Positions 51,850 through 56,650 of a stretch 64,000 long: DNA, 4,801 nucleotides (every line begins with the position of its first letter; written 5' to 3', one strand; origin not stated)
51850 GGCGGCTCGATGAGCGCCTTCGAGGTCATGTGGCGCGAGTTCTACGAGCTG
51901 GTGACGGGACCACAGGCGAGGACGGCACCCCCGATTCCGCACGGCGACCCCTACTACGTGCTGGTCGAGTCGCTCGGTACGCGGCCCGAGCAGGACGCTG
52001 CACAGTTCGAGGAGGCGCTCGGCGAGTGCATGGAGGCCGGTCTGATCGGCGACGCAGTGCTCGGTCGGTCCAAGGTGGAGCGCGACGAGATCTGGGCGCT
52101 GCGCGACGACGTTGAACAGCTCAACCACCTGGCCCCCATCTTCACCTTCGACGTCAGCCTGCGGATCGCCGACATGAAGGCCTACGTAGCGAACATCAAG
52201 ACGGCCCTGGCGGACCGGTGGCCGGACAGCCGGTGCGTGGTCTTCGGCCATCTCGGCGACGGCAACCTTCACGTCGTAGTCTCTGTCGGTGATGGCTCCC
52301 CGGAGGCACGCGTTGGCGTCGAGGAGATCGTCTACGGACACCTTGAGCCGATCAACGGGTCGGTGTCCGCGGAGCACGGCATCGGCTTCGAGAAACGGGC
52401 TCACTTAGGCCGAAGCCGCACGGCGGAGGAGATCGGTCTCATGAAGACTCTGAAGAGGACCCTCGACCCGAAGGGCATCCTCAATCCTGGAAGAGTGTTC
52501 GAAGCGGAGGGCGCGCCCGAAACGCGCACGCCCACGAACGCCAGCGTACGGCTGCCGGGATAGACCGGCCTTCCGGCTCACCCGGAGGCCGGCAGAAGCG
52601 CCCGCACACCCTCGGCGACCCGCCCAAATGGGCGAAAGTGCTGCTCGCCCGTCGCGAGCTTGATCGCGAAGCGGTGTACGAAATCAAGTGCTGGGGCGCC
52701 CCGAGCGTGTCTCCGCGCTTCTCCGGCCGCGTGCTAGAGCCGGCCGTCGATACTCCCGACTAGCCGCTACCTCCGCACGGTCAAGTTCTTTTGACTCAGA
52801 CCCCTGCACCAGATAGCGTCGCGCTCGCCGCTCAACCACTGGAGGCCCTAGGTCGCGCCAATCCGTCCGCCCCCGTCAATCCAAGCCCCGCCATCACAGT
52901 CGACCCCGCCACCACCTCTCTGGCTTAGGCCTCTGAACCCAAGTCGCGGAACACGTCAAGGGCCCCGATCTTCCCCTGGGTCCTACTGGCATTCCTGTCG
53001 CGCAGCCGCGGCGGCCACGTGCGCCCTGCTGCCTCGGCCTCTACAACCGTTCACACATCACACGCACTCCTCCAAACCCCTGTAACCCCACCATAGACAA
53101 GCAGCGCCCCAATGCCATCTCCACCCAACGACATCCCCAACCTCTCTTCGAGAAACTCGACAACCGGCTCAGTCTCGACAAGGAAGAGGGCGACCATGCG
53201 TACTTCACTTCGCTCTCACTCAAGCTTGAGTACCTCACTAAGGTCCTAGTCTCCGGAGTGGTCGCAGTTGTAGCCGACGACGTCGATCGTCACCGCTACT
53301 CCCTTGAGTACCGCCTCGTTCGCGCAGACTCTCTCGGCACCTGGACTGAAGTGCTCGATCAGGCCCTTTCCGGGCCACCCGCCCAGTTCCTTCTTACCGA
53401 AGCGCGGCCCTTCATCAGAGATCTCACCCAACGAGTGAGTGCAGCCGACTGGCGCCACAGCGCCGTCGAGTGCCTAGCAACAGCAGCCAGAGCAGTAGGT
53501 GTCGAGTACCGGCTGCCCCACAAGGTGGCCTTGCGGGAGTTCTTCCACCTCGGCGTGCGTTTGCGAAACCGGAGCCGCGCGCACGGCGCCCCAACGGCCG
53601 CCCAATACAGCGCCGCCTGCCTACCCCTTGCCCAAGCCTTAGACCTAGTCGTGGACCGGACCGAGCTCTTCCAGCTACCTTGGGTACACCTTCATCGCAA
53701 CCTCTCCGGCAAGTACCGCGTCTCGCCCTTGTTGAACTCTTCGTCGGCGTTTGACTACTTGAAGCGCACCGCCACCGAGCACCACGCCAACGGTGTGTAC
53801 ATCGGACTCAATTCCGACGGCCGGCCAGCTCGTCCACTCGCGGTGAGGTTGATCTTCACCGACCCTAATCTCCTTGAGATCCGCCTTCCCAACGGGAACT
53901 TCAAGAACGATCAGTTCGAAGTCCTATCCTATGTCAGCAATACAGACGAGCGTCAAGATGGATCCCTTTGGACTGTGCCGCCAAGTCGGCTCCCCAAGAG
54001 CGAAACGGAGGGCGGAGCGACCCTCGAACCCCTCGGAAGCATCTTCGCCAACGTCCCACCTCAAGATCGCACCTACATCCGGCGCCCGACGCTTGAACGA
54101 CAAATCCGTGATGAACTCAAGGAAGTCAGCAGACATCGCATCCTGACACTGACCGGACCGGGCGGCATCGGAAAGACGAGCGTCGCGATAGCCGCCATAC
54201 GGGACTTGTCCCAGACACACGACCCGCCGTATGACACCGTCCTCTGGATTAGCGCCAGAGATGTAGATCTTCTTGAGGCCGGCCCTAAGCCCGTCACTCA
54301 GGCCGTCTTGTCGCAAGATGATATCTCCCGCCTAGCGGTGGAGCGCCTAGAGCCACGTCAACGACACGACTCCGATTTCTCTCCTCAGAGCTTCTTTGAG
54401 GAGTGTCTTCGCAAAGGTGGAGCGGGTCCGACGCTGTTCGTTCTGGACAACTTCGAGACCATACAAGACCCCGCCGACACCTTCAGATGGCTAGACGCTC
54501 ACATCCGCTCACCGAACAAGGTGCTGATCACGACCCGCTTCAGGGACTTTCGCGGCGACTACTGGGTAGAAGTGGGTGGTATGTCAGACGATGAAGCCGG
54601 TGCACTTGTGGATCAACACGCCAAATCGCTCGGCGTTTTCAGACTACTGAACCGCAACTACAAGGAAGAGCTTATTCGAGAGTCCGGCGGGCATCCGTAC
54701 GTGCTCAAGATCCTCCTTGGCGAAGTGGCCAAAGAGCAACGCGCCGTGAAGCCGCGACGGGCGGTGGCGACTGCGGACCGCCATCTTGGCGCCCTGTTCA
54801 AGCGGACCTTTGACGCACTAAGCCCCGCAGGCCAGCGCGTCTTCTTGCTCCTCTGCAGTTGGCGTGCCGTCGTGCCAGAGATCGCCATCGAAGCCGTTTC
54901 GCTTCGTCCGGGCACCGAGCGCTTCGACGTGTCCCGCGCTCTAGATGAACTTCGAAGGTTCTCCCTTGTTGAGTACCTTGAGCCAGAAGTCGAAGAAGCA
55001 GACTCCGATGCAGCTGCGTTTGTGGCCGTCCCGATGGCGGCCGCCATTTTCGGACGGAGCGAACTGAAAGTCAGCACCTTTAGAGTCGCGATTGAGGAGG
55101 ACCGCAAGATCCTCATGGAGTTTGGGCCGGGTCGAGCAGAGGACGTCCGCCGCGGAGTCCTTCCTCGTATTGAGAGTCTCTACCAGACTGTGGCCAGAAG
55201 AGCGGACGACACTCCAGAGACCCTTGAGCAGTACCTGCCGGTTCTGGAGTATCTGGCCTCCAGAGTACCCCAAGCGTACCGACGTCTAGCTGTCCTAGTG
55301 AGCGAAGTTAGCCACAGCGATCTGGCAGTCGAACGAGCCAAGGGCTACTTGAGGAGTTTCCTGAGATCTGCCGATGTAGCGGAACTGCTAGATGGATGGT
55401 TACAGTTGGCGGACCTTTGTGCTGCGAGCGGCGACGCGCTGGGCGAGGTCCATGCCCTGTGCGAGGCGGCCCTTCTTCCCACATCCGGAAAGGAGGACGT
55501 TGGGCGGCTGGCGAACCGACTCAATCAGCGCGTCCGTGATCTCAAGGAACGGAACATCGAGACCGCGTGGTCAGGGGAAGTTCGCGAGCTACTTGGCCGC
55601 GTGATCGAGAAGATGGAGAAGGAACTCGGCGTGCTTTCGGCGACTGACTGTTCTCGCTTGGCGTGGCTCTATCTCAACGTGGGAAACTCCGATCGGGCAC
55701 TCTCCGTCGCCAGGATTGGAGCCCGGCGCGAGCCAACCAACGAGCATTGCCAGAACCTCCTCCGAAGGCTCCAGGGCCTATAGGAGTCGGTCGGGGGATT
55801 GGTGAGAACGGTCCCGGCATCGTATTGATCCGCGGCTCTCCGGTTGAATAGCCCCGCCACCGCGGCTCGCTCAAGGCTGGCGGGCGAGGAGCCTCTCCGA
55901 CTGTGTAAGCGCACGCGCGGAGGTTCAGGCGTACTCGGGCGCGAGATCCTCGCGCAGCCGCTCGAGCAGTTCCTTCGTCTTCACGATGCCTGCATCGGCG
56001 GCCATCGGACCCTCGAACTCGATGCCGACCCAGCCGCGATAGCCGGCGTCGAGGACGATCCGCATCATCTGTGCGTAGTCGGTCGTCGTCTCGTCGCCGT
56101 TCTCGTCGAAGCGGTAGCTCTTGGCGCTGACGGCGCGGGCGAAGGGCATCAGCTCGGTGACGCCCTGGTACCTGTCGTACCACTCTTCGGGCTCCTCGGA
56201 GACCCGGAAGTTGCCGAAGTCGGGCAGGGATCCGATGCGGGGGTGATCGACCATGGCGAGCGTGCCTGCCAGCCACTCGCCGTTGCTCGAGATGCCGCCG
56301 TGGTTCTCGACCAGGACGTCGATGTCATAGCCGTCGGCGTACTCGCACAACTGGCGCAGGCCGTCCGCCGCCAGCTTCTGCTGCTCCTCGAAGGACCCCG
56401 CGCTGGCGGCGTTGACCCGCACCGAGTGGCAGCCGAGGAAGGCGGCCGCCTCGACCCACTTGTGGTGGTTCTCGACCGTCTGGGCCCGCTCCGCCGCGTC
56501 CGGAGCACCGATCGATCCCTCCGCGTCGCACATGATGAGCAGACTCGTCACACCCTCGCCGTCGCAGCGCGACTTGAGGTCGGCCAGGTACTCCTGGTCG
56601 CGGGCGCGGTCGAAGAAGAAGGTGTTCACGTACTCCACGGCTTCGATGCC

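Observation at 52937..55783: STAND NTPase with unrecognised, HEPN-motif-bearing N-terminal domain, low GC and no canonical start: candidate novel Avs/NLR-like antiviral protein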

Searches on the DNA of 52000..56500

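Call 67: search_rna_families(source=window, start=52000, end=56500, threshold=evalue, max_evalue=0.1)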
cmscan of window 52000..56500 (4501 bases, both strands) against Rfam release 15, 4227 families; matches with E-value up to 0.1: 1.
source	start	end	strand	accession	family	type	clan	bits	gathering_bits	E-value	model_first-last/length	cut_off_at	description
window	54080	54177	-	RF01385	isrA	Gene; sRNA;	-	23.8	51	0.036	1-129/129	no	isrA Hfq binding RNA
